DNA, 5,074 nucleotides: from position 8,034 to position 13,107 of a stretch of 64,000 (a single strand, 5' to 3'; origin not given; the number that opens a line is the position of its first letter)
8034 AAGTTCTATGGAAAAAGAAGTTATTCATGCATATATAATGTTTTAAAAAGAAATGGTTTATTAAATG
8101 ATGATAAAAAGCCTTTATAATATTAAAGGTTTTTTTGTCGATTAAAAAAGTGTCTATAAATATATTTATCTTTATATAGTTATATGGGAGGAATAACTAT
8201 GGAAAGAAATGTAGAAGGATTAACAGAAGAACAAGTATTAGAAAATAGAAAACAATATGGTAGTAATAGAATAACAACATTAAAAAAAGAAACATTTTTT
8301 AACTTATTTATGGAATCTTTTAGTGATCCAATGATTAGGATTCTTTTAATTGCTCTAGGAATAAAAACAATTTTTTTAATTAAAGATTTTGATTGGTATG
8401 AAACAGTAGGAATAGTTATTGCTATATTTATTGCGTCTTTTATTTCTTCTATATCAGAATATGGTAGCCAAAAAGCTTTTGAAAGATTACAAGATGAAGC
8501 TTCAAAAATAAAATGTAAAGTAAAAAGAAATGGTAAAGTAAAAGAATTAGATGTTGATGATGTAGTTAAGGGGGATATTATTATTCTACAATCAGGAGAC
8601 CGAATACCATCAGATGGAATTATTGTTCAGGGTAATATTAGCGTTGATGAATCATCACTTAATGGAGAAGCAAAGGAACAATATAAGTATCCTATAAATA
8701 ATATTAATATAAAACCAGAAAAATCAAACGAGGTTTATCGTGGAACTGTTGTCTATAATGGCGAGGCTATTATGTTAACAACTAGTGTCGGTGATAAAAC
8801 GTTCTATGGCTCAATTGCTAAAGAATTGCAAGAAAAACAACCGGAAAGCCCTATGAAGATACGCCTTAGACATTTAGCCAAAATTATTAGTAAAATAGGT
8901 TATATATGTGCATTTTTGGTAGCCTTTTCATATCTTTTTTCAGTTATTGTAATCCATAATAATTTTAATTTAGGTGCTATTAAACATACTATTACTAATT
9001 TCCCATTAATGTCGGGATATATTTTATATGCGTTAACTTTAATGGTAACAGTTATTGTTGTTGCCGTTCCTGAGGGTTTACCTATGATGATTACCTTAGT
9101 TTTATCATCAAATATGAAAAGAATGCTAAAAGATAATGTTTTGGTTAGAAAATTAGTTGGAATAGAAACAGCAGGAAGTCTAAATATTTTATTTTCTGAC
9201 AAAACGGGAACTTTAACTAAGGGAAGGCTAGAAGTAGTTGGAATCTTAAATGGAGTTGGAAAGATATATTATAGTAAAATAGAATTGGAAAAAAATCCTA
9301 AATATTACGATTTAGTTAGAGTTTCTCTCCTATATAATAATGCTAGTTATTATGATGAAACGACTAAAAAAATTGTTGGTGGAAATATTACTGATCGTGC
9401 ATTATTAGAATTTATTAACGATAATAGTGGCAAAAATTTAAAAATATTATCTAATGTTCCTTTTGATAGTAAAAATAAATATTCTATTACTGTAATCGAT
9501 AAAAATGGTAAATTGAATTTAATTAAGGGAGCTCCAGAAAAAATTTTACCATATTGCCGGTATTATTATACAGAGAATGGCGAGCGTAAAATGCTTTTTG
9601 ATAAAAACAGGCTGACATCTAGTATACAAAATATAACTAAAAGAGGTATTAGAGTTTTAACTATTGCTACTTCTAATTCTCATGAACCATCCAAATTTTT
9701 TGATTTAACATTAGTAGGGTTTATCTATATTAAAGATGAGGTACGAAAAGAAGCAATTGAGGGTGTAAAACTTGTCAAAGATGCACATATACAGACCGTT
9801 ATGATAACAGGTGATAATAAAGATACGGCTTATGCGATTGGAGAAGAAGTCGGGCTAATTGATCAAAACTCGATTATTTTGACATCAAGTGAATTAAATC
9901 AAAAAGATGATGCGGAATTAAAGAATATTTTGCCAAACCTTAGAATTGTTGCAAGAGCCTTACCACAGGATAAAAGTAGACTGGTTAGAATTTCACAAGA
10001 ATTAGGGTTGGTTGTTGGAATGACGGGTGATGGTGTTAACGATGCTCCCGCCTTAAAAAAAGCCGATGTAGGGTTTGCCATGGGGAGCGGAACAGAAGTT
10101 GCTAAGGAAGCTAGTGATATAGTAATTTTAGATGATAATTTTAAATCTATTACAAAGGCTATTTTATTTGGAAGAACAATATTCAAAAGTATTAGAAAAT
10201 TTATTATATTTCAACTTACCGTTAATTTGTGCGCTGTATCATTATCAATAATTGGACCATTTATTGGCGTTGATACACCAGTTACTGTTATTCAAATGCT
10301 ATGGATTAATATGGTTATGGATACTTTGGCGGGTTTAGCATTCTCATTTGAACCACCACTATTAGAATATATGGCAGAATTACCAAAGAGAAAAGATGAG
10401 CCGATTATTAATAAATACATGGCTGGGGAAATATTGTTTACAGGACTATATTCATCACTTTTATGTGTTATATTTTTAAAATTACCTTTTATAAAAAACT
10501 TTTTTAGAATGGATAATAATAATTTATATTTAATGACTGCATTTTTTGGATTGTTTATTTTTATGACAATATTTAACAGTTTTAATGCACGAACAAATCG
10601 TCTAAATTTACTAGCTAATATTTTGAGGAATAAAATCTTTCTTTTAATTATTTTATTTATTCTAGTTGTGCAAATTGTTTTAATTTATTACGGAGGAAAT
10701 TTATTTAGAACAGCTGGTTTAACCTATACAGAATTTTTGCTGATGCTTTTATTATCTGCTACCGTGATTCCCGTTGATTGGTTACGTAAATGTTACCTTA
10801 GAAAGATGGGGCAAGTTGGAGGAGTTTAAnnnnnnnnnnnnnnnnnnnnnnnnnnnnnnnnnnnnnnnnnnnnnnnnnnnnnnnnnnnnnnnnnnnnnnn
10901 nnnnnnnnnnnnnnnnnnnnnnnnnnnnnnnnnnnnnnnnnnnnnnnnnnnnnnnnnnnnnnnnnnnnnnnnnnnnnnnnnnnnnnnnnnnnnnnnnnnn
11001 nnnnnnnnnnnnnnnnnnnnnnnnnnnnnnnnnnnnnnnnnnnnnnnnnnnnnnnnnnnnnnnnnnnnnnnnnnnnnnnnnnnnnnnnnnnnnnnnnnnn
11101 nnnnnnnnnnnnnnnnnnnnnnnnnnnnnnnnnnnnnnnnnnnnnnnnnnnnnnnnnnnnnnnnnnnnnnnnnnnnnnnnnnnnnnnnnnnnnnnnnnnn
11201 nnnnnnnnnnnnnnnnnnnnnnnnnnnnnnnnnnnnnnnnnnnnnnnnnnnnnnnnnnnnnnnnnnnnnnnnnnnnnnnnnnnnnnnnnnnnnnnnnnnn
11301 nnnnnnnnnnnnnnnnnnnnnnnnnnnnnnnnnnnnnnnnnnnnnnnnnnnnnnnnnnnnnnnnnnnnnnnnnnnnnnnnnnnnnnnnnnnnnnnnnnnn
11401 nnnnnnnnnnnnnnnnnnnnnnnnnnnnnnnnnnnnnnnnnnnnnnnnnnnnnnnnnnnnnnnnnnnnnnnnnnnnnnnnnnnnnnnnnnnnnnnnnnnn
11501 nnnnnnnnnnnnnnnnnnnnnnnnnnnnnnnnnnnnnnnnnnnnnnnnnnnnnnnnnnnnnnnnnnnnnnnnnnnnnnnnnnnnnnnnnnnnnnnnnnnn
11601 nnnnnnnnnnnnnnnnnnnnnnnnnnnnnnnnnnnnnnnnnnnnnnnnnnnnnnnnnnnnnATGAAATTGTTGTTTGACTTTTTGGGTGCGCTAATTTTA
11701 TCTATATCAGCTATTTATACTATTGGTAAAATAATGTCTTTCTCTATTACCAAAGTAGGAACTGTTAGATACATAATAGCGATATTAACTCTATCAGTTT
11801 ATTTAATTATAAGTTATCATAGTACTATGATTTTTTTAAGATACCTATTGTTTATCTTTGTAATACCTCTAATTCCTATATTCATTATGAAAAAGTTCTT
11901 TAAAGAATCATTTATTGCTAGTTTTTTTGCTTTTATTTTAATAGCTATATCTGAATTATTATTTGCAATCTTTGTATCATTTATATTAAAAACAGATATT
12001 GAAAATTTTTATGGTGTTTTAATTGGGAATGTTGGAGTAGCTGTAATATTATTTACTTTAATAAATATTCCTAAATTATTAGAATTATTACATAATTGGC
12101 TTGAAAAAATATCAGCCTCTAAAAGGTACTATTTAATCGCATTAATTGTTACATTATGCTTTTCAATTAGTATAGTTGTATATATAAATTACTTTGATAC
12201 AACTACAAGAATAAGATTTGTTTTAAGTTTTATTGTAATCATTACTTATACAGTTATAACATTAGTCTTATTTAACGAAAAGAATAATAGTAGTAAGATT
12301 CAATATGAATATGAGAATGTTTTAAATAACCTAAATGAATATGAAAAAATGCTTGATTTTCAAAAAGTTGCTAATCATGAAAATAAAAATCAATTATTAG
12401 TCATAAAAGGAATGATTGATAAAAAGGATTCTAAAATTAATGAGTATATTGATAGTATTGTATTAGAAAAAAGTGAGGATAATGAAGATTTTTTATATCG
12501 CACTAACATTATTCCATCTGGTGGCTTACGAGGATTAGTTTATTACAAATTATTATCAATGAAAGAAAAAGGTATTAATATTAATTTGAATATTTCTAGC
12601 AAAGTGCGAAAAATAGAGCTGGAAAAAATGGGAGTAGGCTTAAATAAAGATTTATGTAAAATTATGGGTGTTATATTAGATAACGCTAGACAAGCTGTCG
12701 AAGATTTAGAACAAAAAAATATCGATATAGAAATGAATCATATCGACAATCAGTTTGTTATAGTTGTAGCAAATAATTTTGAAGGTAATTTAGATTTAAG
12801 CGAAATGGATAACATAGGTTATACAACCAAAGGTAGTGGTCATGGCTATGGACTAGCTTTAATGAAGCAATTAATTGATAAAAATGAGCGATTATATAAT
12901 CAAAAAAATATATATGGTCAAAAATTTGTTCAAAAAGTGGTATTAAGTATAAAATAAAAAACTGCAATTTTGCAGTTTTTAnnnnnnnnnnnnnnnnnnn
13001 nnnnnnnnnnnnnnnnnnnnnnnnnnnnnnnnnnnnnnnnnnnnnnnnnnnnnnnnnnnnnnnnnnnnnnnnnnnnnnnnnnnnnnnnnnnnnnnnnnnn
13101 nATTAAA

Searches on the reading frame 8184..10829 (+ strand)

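Call 94: search_protein_families(library=ncbifam, proteins=[window:8184-10829:+], max_evalue=1e-10)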
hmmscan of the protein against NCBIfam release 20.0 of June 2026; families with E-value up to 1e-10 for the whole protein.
window:8184-10829:+ (881 aa): 19 families
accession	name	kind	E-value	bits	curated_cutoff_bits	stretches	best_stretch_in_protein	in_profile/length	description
TIGR01517.1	ATPase-IIB_Ca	equivalog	4.1e-186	620.8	507.05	1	10-866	53-874/882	calcium-translocating P-type ATPase, PMCA-type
TIGR01522.1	ATPase-IIA2_Ca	equivalog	8.8e-138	460.5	798.3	1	11-874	22-852/854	calcium-transporting P-type ATPase, PMR1-type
TIGR01116.1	ATPase-IIA1_Ca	equivalog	1.1e-114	384.3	703.4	1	43-870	2-796/799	calcium-translocating P-type ATPase, SERCA-type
TIGR01647.1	ATPase-IIIA_H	equivalog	3e-95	320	615.5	1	12-711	1-636/755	plasma-membrane proton-efflux P-type ATPase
TIGR01524.1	ATPase-IIIB_Mg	equivalog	8.6e-79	265.4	610.75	1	8-877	29-866/867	magnesium-translocating P-type ATPase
TIGR01494.1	ATPase_P-type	subfamily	4.8e-78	262.7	62.3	3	580-696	357-468/478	HAD-IC family P-type ATPase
TIGR01523.1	ATPase-IID_K-Na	equivalog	1.1e-76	258.2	645.05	2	374-762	430-851/997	potassium/sodium efflux P-type ATPase, fungal-type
TIGR01525.1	ATPase-IB_hvy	subfamily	2.5e-76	257.7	346.25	2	55-354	4-269/560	heavy metal translocating P-type ATPase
TIGR01106.1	ATPase-IIC_X-K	subfamily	2.2e-75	254.2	946.1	2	69-563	102-612/997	Na,H/K antiporter P-type ATPase subunit alpha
NF011702.0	PRK15122.1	subfamily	4.3e-69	233.4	975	1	6-818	43-845/907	magnesium-translocating P-type ATPase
TIGR01657.1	P-ATPase-V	hypoth_equivalog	1.1e-67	228.4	618.25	3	286-570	400-710/1055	ATP13A2 family polyamine export P-type ATPase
TIGR01511.1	ATPase-IB1_Cu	subfamily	1.3e-60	205.8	397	3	587-689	409-508/542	copper-translocating P-type ATPase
TIGR01512.1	ATPase-IB2_Cd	subfamily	3.2e-54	184.4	313.5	2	588-691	367-467/494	cadmium family heavy metal-translocating P-type ATPase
NF007952.0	PRK10671.1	equivalog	1.3e-47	162.5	1316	2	72-354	290-542/838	copper-exporting P-type ATPase CopA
TIGR01497.1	kdpB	equivalog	4.8e-37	127.4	527.9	2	74-559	70-486/675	potassium-transporting ATPase subunit KdpB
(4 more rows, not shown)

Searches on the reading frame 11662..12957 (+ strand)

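Call 94: search_protein_families(library=ncbifam, proteins=[window:11662-12957:+], max_evalue=1e-10)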
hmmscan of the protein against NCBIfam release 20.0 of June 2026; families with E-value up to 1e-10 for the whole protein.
window:11662-12957:+ (431 aa): 3 families
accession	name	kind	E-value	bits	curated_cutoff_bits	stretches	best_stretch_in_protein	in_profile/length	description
NF008298.1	PRK11086.1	subfamily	1e-19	70.4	520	1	223-407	322-502/529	DcuS/MalK family sensor histidine kinase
NF046015.1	HisKinAgrCStaph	equivalog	3.9e-16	59.3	500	1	289-426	282-414/414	quorum-sensing sensor histidine kinase AgrC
NF038334.1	malate_HK_MalK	exception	1.8e-14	53.3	800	1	235-407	334-502/533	malate sensor histidine kinase MalK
